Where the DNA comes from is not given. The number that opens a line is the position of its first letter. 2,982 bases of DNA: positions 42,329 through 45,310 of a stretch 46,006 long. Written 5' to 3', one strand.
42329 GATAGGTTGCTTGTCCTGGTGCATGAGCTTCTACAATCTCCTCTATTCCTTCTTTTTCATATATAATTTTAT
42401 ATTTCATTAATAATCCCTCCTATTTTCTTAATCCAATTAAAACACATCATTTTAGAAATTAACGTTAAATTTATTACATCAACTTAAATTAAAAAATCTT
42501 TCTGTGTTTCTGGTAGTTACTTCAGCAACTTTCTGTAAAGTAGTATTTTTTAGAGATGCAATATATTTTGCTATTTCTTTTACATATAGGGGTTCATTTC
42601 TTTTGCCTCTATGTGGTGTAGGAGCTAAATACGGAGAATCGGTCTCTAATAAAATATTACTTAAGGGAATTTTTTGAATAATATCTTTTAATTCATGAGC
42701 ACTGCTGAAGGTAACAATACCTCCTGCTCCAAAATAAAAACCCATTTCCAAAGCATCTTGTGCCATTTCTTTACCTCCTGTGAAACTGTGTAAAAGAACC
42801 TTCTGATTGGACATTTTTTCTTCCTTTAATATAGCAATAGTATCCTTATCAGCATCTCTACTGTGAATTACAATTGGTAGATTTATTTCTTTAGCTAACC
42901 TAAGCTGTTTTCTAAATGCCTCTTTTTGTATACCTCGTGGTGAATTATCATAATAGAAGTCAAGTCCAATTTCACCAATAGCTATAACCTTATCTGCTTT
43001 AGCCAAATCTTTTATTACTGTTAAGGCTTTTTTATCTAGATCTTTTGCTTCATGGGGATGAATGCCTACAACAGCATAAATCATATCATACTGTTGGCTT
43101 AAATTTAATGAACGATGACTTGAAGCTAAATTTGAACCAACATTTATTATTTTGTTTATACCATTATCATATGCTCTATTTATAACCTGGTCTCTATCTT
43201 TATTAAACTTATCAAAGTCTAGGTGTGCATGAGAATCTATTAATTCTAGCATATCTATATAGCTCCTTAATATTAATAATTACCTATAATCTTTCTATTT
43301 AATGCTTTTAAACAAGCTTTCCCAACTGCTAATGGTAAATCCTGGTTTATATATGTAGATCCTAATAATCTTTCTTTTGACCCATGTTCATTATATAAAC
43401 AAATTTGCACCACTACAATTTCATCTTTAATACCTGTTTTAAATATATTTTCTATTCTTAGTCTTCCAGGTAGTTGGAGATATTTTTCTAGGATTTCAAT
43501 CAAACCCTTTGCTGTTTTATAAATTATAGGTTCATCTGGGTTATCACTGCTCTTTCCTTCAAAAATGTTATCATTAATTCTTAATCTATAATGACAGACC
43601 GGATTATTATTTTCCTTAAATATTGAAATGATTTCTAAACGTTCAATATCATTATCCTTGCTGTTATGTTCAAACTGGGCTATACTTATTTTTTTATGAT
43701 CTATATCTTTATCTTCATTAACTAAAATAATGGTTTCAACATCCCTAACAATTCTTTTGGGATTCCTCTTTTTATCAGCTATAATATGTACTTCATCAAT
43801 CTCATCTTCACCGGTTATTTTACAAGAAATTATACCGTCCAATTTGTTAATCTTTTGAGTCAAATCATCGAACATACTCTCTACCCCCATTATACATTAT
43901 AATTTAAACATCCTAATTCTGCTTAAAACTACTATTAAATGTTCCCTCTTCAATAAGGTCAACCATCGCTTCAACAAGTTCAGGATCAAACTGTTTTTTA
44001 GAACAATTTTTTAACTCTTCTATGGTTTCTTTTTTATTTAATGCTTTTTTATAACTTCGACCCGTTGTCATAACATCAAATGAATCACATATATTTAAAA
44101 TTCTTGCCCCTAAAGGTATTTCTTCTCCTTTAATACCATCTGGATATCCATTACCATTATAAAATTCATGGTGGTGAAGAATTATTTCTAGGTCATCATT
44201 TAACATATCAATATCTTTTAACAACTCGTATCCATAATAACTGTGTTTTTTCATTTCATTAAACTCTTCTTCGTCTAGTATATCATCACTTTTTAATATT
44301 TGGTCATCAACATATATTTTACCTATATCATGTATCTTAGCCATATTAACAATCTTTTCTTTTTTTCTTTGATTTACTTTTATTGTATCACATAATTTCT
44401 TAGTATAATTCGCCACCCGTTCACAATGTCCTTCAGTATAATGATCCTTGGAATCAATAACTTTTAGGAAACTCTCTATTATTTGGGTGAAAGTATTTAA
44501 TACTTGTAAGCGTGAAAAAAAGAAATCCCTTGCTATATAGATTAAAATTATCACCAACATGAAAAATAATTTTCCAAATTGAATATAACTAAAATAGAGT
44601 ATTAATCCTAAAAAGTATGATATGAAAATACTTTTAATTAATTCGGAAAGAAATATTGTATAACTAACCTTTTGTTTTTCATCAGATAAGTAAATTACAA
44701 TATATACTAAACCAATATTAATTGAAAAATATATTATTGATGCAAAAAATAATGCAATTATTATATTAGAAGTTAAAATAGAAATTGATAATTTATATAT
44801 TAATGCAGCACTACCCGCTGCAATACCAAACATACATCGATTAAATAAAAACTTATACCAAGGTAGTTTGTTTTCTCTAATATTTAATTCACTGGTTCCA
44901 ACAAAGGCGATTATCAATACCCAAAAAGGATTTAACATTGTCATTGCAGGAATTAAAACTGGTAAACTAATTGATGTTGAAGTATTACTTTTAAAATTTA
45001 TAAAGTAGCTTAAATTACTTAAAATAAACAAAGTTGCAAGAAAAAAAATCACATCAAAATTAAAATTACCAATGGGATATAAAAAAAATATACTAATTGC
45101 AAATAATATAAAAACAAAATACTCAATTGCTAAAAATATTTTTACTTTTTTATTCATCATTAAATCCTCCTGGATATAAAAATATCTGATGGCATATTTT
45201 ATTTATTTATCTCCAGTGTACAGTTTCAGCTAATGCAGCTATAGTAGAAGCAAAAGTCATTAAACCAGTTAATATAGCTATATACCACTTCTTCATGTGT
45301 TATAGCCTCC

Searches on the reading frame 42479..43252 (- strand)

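Call 6: search_protein_families(library=pfam, proteins=[window:42479-43252:-], max_evalue=0.001)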
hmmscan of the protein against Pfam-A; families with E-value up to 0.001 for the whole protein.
window:42479-43252:- (257 aa): 1 family
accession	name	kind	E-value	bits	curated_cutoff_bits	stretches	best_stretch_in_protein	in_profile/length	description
PF01026.27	TatD_DNase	-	4.3e-92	308.5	27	1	5-255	1-253/253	TatD related DNase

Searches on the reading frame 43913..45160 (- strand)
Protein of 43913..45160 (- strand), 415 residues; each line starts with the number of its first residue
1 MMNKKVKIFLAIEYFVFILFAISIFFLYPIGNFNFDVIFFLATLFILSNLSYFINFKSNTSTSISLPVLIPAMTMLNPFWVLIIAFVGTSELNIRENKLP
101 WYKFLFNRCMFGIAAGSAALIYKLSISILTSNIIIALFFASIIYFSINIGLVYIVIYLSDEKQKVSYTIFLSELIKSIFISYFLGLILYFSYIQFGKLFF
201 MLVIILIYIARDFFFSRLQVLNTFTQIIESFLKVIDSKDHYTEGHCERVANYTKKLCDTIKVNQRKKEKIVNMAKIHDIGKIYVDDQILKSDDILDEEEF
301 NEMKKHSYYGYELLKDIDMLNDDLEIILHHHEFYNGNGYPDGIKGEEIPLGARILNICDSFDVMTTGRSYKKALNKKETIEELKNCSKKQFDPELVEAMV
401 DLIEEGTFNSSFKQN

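Call 6: search_protein_families(library=pfam, proteins=[window:43913-45160:-], max_evalue=0.001)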
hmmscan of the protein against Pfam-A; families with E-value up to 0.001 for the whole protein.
window:43913-45160:- (415 aa): 3 families
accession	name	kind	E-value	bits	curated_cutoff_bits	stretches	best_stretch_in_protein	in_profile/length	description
PF13487.12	HD_5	-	4.6e-32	111.5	27.2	1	233-395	5-170/170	HD domain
PF01966.28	HD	-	5.6e-21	75.4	22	1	244-364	3-116/116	HD domain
PF20972.2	MASE9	-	2.1e-05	25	24.3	1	4-208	8-190/203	MASE9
